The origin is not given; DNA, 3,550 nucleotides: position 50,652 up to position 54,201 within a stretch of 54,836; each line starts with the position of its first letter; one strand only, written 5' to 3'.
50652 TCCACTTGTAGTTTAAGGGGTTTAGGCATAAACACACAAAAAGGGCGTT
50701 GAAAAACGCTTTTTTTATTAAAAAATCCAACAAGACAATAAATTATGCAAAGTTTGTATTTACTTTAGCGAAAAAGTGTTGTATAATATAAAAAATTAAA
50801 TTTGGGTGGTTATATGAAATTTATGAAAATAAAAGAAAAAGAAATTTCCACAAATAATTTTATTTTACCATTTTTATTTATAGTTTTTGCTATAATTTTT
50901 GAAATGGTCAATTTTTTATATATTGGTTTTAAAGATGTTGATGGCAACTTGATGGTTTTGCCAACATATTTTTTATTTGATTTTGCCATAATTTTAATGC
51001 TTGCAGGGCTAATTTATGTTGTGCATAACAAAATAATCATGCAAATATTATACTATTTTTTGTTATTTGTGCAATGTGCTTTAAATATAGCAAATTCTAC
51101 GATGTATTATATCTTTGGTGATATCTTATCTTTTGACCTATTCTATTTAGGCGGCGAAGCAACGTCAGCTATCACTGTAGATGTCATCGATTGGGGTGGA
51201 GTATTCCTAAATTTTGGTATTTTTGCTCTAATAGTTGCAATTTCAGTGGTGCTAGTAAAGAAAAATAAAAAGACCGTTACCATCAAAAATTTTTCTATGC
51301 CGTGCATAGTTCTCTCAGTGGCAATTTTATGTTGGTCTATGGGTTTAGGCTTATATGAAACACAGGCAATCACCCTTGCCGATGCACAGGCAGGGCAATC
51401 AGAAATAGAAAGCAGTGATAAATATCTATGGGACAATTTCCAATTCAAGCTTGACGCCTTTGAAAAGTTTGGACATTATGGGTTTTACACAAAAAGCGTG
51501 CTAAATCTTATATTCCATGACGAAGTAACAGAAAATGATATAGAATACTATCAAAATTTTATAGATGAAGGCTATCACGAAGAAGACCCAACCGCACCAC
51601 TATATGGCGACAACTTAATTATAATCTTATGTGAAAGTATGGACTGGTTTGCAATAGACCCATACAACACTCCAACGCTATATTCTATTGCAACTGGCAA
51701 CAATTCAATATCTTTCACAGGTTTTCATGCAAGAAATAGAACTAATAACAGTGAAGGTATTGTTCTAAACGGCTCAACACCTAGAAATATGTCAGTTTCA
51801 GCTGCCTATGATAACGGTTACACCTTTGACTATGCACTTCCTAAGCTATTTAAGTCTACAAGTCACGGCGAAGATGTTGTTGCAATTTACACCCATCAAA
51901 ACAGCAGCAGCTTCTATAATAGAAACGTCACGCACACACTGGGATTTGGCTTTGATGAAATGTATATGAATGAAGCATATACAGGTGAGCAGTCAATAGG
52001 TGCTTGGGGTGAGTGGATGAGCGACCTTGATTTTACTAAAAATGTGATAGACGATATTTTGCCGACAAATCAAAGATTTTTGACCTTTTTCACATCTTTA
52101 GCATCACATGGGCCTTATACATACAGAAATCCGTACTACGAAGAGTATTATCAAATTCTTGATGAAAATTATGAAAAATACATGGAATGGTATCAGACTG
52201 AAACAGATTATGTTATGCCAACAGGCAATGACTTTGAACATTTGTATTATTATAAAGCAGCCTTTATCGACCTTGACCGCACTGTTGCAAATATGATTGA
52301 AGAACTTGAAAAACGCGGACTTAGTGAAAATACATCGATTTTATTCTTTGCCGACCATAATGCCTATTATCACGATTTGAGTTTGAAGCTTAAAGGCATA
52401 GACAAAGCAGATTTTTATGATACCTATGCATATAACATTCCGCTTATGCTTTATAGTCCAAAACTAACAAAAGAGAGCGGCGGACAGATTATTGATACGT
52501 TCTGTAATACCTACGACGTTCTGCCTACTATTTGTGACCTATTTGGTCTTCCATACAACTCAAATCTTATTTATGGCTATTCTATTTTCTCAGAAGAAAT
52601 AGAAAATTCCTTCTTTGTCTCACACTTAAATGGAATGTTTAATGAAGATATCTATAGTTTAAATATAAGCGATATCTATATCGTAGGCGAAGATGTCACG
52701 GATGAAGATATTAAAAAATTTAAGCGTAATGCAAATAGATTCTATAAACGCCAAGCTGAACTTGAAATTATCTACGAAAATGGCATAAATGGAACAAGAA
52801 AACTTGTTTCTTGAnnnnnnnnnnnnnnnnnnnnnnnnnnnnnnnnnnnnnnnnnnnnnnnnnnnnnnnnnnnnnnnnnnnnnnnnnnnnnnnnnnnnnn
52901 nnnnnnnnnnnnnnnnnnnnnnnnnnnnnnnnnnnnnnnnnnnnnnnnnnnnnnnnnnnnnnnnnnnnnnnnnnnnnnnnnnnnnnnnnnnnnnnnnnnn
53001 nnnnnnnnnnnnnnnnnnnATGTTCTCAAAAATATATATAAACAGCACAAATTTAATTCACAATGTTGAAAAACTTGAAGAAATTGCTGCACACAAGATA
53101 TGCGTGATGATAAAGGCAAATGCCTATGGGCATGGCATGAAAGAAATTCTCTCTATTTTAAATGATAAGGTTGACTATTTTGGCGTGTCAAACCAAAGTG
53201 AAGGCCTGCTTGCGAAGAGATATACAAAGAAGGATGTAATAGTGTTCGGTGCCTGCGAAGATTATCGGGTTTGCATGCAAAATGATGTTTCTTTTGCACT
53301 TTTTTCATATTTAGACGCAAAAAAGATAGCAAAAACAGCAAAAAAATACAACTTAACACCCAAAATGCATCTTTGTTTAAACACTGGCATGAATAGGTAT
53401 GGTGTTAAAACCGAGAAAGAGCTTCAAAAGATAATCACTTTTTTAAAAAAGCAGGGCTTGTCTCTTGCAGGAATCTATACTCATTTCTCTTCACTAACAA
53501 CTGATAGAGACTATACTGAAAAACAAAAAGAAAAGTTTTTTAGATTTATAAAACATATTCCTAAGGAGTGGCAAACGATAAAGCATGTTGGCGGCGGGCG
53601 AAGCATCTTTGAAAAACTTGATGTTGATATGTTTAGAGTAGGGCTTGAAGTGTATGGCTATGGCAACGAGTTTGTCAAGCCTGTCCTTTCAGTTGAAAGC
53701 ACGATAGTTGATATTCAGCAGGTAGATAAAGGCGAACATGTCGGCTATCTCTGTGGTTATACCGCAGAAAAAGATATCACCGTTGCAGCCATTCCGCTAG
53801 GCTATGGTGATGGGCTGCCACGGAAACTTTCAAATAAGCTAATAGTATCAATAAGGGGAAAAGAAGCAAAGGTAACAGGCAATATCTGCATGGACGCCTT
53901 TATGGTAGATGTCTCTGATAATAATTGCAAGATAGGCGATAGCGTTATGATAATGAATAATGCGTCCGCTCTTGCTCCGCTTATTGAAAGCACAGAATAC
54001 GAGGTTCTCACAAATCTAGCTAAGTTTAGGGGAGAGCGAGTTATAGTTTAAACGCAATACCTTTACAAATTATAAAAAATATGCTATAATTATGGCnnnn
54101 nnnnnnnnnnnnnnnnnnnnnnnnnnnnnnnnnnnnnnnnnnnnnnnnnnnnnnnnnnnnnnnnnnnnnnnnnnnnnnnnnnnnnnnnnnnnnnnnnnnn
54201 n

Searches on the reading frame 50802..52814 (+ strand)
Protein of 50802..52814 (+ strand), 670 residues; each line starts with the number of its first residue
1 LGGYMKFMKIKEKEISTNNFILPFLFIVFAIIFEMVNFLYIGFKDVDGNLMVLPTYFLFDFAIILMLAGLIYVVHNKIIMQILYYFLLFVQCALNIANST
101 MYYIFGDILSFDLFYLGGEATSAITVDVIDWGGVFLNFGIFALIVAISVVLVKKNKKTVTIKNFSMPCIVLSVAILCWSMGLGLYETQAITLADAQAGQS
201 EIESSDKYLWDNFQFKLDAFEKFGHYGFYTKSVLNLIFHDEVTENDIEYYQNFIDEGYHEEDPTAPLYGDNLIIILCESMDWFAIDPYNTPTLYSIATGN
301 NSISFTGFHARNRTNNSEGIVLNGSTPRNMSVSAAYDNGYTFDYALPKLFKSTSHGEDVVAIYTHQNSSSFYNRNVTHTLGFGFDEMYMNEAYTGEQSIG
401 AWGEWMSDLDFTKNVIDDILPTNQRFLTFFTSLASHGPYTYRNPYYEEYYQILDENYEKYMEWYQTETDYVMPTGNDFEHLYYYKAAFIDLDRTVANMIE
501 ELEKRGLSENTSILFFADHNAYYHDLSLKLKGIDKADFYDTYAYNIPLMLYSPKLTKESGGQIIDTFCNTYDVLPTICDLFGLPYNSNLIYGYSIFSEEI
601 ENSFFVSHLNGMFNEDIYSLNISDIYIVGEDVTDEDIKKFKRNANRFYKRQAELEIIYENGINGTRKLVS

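Call 10: search_protein_families(library=pfam, proteins=[window:50802-52814:+])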
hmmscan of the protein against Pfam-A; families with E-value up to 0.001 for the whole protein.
window:50802-52814:+ (670 aa): 2 families
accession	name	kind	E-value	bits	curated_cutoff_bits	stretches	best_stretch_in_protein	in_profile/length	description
PF00884.28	Sulfatase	-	1.9e-25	90.3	25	1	271-582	2-300/301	Sulfatase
PF01663.27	Phosphodiest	-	0.00077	19.6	23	0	484-519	184-219/342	Type I phosphodiesterase / nucleotide pyrophosphatase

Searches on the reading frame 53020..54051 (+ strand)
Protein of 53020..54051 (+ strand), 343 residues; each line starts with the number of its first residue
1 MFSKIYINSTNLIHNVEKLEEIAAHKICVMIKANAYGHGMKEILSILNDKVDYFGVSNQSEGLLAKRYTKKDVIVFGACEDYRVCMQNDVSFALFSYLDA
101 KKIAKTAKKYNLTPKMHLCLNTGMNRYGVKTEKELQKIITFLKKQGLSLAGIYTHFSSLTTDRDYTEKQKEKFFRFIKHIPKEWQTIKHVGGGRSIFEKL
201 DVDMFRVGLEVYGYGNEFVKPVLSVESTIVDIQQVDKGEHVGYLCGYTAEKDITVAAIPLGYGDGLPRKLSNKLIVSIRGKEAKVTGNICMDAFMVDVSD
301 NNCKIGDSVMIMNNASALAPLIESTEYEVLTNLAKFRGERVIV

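Call 10: search_protein_families(library=pfam, proteins=[window:53020-54051:+])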
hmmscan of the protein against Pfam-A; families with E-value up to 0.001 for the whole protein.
window:53020-54051:+ (343 aa): 2 families
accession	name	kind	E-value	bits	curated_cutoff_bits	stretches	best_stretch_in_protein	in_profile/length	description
PF01168.26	Ala_racemase_N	-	5.9e-40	137.8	24.1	1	7-214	1-218/220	Alanine racemase, N-terminal domain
PF00842.27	Ala_racemase_C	-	1.5e-32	112.3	25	1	222-340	1-125/127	Alanine racemase, C-terminal domain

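Call 59: find_homologous_proteins(query=window:53020-54051:+, max_evalue=1e-80)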
Query window:53020-54051:+ (343 aa): 155 proteins with E <= 1e-80 among 7284 candidates; the best 120 are listed.
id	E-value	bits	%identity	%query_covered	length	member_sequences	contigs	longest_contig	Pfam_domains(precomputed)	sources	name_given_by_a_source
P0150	3.1e-224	761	99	100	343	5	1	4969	PF00842.28,PF01168.27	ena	-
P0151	1.7e-199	680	87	100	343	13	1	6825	PF00842.28,PF01168.27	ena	-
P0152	8.5e-191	651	82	100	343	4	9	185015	PF00842.28,PF01168.27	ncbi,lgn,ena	-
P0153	3.0e-181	620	77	100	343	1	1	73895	PF00842.28,PF01168.27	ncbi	-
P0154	2.8e-175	601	75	100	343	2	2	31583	PF00842.28,PF01168.27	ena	-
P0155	9.3e-174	595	75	100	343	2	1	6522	PF00842.28,PF01168.27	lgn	-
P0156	1.4e-173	595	74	100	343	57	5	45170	PF00842.28,PF01168.27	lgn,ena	-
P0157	1.7e-173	595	74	100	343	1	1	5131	PF00842.28,PF01168.27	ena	-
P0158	1.5e-171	588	74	99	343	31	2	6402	PF00842.28,PF01168.27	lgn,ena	-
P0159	6.5e-169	580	73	100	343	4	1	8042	PF00842.28,PF01168.27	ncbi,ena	-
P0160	2.0e-168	578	74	100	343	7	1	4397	PF00842.28,PF01168.27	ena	-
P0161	1.2e-166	572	73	100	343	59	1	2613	PF00842.28,PF01168.27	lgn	-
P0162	7.3e-165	566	71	100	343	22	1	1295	PF00842.28,PF01168.27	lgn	-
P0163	2.0e-161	555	70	100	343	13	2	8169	PF00842.28,PF01168.27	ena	-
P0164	2.5e-160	551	69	100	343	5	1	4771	PF00842.28,PF01168.27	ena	-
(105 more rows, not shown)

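Call 60: find_encoding_contigs(protein=P0150, flank=10000, max_places=2)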
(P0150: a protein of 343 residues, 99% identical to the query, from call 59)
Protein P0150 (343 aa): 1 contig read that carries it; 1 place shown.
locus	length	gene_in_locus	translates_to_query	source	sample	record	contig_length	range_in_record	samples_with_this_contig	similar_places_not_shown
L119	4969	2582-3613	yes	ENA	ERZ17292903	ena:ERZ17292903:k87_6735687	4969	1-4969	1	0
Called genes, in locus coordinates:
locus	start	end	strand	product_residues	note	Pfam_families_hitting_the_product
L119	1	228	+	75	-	?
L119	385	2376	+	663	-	PF00884:Sulfatase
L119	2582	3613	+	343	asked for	PF01168:Ala_racemase_N, PF00842:Ala_racemase_C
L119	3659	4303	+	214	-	-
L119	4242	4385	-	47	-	-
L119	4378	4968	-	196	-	?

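Call 61: find_encoding_contigs(protein=P0151, flank=10000, max_places=2)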
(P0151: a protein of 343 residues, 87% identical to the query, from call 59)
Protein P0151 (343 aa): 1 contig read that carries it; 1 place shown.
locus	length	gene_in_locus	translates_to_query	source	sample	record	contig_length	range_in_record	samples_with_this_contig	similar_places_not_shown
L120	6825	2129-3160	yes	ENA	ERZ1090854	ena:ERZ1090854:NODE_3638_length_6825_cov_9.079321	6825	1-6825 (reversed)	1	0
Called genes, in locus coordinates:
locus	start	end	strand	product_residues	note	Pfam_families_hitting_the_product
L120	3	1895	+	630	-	?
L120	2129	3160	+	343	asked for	PF01168:Ala_racemase_N, PF00842:Ala_racemase_C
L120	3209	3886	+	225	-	-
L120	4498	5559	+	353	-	-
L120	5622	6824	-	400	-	?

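Call 62: find_encoding_contigs(protein=P0152, flank=10000, max_places=2)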
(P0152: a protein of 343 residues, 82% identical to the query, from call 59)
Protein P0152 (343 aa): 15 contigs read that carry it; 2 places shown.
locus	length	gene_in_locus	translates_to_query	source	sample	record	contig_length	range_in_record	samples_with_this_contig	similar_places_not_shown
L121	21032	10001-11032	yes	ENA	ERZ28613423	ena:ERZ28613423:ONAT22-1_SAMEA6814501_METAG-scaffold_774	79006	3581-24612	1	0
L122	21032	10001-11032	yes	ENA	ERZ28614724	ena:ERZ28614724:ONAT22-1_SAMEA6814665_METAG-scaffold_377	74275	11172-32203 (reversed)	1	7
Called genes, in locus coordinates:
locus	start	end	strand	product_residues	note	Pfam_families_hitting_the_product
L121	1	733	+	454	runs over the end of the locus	PF13102:Phage_int_SAM_5, PF00589:Phage_integrase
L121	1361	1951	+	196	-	PF01351:RNase_HII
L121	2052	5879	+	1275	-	PF13195:DUF4011, PF13086:AAA_11, PF13245:AAA_19 (faint), PF13087:AAA_12, PF18741:MTES_1575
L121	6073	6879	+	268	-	PF02535:Zip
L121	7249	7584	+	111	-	-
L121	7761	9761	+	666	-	PF00884:Sulfatase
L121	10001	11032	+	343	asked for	PF01168:Ala_racemase_N, PF00842:Ala_racemase_C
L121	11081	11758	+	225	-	-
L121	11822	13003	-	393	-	PF01996:F420_ligase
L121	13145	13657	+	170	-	-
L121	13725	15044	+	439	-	PF00675:Peptidase_M16, PF05193:Peptidase_M16_C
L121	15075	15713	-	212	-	PF02223:Thymidylate_kin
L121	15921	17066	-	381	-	PF19328:DAP_DH_C (faint)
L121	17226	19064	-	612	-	PF01541:GIY-YIG, PF27096:UvrC_M, PF02151:UVR (weak), PF22920:UvrC_RNaseH, PF08459:UvrC_RNaseH_dom, PF00633:HHH (faint), PF12826:HHH_2 (weak), PF14520:HHH_5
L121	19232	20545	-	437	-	PF13393:tRNA-synt_His, PF00587:tRNA-synt_2b (weak), PF03129:HGTP_anticodon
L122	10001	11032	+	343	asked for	PF01168:Ala_racemase_N, PF00842:Ala_racemase_C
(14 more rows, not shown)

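Call 63: find_encoding_contigs(protein=P0153, flank=10000, max_places=2)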
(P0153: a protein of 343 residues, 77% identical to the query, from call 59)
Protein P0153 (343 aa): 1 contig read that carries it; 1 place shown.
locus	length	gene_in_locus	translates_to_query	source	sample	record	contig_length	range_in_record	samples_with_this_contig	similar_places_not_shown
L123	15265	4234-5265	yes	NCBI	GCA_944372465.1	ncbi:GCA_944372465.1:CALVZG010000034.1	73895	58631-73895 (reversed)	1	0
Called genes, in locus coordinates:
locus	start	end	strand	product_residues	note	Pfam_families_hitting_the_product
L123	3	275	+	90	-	?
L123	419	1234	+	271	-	PF02535:Zip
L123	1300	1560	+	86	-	-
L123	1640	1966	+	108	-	-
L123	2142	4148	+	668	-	PF00884:Sulfatase, PF01663:Phosphodiest (weak)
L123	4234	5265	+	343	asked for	PF01168:Ala_racemase_N, PF00842:Ala_racemase_C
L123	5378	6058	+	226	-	-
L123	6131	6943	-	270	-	PF04909:Amidohydro_2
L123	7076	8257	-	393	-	PF01996:F420_ligase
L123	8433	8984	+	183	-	-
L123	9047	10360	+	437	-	PF00675:Peptidase_M16, PF05193:Peptidase_M16_C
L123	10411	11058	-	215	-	PF13521:AAA_28 (weak), PF02223:Thymidylate_kin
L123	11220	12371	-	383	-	PF19328:DAP_DH_C (weak)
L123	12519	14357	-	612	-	PF00633:HHH (faint), PF01541:GIY-YIG, PF27096:UvrC_M, PF02151:UVR (weak), PF22920:UvrC_RNaseH, PF08459:UvrC_RNaseH_dom, PF12826:HHH_2, PF14520:HHH_5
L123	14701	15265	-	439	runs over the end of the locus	PF13393:tRNA-synt_His, PF00587:tRNA-synt_2b, PF03129:HGTP_anticodon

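Call 65: find_encoding_contigs(protein=P0154, flank=10000, max_places=2)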
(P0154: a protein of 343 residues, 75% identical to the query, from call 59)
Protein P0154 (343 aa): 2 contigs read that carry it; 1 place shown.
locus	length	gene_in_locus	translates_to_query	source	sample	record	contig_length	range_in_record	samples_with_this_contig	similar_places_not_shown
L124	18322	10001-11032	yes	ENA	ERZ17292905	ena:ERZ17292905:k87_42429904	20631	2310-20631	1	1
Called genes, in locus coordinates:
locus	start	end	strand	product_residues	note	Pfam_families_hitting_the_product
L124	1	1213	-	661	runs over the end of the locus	-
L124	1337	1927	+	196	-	PF01351:RNase_HII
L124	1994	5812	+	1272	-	PF13195:DUF4011, PF13086:AAA_11, PF13245:AAA_19 (faint), PF13087:AAA_12, PF18741:MTES_1575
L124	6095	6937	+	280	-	PF02535:Zip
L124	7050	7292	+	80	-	-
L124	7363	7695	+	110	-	-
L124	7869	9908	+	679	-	PF00884:Sulfatase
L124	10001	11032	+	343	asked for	PF01168:Ala_racemase_N, PF00842:Ala_racemase_C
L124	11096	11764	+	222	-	PF09851:SHOCT (faint)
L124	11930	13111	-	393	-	PF01996:F420_ligase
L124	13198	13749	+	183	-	-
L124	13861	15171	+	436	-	PF00675:Peptidase_M16, PF05193:Peptidase_M16_C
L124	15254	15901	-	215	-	PF02223:Thymidylate_kin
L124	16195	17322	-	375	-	PF19328:DAP_DH_C (weak)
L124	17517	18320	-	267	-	?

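Call 66: find_encoding_contigs(protein=P0156, flank=10000, max_places=3)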
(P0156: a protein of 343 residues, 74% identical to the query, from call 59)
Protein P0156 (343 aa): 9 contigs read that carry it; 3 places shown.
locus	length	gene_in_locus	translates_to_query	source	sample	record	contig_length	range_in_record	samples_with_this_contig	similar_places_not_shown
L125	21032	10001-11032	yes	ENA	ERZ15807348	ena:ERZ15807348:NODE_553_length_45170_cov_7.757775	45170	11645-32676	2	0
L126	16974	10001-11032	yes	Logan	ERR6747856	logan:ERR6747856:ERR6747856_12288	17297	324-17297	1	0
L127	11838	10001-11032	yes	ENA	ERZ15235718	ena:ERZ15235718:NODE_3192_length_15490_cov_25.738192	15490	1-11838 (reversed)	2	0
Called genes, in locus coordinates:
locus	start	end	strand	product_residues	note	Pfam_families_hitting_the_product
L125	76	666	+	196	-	PF01351:RNase_HII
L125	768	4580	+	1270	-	PF13195:DUF4011, PF13086:AAA_11, PF13245:AAA_19 (faint), PF13087:AAA_12, PF18741:MTES_1575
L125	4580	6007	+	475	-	PF13641:Glyco_tranf_2_3, PF00535:Glycos_transf_2, PF03552:Cellulose_synt (weak), PF13632:Glyco_trans_2_3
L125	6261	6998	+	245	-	PF02535:Zip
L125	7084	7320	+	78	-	-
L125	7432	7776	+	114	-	-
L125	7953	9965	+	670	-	PF00884:Sulfatase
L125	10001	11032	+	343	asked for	PF01168:Ala_racemase_N, PF00842:Ala_racemase_C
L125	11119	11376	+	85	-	-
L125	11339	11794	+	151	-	-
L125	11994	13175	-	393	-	PF01996:F420_ligase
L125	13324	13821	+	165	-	-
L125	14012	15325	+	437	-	PF00675:Peptidase_M16, PF05193:Peptidase_M16_C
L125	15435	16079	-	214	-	PF13521:AAA_28 (weak), PF02223:Thymidylate_kin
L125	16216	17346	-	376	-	PF19328:DAP_DH_C (weak)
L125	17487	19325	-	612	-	PF01541:GIY-YIG, PF27096:UvrC_M, PF02151:UVR (weak), PF22920:UvrC_RNaseH, PF08459:UvrC_RNaseH_dom, PF00633:HHH (faint), PF12826:HHH_2 (weak), PF14520:HHH_5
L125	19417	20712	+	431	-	-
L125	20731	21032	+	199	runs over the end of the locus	-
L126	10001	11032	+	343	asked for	PF01168:Ala_racemase_N, PF00842:Ala_racemase_C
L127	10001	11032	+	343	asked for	PF01168:Ala_racemase_N, PF00842:Ala_racemase_C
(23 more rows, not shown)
